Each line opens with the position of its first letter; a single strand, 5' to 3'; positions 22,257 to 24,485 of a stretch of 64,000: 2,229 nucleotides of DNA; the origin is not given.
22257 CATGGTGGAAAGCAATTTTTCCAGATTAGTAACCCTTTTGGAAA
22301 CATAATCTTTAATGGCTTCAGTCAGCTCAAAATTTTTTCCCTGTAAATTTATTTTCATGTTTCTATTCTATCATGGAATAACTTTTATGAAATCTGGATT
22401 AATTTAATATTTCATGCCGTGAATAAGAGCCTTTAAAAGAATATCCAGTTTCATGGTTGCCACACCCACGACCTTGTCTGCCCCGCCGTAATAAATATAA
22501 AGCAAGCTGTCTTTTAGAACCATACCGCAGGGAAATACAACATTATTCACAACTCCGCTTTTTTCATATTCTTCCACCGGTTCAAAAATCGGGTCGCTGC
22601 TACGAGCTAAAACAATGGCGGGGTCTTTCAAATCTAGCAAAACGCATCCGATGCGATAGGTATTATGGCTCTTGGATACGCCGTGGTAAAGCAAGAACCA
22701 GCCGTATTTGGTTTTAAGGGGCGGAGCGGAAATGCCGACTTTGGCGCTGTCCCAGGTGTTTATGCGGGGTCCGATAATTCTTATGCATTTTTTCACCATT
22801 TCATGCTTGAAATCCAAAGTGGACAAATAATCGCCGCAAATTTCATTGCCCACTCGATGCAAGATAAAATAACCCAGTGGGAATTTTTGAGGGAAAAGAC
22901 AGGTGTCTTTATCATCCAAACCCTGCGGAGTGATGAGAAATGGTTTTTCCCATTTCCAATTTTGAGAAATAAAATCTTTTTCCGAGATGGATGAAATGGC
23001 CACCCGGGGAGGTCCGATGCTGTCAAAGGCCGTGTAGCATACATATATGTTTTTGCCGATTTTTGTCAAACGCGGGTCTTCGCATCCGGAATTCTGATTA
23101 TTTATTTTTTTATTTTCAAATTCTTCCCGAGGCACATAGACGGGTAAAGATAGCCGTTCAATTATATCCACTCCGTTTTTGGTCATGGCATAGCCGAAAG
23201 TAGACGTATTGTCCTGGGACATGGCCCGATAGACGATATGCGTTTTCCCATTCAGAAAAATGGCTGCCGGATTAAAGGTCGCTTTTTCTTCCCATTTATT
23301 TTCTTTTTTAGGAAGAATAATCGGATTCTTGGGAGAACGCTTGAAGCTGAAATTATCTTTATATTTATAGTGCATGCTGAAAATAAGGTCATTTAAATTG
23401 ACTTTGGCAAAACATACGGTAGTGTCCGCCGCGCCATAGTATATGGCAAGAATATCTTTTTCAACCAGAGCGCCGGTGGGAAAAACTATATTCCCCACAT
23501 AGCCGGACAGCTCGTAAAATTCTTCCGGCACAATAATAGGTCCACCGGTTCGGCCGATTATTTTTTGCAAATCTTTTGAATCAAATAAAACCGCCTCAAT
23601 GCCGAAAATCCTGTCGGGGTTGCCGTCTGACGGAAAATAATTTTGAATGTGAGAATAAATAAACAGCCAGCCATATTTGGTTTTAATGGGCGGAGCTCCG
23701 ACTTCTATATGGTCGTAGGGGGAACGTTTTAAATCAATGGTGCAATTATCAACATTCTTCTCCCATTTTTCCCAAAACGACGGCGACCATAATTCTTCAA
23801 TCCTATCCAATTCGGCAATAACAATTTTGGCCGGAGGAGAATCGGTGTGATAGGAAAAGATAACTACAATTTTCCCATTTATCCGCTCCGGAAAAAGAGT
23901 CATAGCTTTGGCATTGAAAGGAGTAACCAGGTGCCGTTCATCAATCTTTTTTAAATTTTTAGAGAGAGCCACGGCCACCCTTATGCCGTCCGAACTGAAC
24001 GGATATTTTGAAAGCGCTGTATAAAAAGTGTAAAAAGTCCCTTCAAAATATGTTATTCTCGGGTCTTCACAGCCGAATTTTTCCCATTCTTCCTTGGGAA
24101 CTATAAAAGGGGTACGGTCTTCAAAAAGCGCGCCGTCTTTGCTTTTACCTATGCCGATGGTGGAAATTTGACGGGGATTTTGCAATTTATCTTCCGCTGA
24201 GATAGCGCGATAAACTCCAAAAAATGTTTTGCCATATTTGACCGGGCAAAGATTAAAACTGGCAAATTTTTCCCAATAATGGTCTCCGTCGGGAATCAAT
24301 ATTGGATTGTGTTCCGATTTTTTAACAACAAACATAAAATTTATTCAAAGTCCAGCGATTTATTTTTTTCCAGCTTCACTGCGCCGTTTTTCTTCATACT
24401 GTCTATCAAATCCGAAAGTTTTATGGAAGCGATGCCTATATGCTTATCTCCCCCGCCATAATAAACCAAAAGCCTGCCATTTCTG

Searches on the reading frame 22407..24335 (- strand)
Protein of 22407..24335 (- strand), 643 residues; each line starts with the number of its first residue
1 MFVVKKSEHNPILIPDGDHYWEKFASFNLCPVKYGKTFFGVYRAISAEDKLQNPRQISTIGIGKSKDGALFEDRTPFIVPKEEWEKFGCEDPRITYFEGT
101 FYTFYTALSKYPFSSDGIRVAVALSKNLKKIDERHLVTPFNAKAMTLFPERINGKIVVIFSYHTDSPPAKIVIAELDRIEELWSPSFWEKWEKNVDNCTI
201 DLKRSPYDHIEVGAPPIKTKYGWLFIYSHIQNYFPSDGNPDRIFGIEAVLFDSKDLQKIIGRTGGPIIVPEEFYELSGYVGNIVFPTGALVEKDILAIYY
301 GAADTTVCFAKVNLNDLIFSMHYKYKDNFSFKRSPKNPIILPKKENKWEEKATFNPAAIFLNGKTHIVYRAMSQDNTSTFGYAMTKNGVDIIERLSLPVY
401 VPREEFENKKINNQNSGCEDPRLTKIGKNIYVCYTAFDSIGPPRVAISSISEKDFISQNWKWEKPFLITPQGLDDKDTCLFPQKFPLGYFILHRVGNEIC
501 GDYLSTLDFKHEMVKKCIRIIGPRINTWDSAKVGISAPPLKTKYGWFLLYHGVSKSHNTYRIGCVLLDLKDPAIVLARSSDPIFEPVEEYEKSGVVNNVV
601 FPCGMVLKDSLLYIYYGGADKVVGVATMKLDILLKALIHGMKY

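Call 72: search_protein_families(library=pfam, proteins=[window:22407-24335:-], max_evalue=0.00001)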
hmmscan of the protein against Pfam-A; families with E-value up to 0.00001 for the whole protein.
window:22407-24335:- (643 aa): 1 family
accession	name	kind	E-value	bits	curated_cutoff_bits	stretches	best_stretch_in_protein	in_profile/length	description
PF04041.19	Glyco_hydro_130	-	1.2e-86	291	26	2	350-635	32-316/320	beta-1,4-mannooligosaccharide phosphorylase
